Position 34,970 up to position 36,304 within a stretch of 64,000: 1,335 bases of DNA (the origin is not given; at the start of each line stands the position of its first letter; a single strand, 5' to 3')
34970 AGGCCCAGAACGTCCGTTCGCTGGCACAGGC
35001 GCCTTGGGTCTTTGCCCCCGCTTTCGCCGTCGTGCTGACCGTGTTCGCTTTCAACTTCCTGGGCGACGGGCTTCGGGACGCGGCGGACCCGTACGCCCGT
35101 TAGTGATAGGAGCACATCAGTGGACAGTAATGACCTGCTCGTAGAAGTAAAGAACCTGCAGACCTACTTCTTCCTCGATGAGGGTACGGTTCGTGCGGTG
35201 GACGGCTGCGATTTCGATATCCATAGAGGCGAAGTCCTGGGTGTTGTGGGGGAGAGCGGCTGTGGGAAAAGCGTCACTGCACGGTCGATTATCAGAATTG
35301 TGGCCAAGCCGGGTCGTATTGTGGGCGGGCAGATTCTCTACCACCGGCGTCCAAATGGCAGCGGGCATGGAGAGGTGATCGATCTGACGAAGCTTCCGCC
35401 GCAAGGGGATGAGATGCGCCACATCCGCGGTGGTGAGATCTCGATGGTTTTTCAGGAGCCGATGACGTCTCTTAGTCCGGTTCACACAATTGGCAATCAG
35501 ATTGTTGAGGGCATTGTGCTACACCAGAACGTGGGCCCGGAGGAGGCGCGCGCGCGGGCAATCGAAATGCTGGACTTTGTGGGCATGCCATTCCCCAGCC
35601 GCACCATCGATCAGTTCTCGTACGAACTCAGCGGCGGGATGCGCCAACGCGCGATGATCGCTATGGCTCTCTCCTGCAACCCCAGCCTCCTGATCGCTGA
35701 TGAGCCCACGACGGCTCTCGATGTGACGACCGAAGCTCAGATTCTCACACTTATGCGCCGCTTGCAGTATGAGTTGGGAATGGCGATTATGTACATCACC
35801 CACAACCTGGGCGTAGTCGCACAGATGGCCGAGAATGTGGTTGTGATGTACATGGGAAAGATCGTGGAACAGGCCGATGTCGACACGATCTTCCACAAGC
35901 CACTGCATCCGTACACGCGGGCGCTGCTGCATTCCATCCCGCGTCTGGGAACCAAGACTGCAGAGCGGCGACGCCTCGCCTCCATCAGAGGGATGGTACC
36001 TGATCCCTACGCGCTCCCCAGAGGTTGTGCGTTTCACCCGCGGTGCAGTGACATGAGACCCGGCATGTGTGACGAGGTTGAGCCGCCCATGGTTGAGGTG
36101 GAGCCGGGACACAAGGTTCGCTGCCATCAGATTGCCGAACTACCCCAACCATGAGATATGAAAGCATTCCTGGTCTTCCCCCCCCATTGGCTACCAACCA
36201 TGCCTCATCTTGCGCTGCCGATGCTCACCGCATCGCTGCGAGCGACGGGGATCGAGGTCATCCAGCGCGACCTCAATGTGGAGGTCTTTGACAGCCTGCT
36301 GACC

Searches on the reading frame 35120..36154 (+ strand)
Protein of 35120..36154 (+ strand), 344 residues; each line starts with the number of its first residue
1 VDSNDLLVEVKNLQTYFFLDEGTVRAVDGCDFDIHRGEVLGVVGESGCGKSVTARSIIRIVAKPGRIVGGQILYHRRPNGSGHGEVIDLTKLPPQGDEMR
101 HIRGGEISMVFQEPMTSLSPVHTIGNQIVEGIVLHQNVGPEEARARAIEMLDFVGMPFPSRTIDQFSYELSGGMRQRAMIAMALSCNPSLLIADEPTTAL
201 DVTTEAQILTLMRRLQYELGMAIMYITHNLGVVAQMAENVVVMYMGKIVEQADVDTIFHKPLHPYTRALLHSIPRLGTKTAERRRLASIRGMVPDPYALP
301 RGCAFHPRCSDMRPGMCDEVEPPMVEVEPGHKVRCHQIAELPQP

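Call 6: search_protein_families(library=pfam, proteins=[window:35120-36154:+], max_evalue=0.001)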
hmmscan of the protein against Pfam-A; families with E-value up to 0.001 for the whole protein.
window:35120-36154:+ (344 aa): 2 families
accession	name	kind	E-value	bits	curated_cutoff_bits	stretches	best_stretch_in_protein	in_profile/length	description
PF00005.33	ABC_tran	-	1.2e-25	91.2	25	1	28-198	2-137/137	ABC transporter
PF08352.17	oligo_HPY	-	2e-19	70.2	27.1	1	249-314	1-63/65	Oligopeptide/dipeptide transporter, C-terminal region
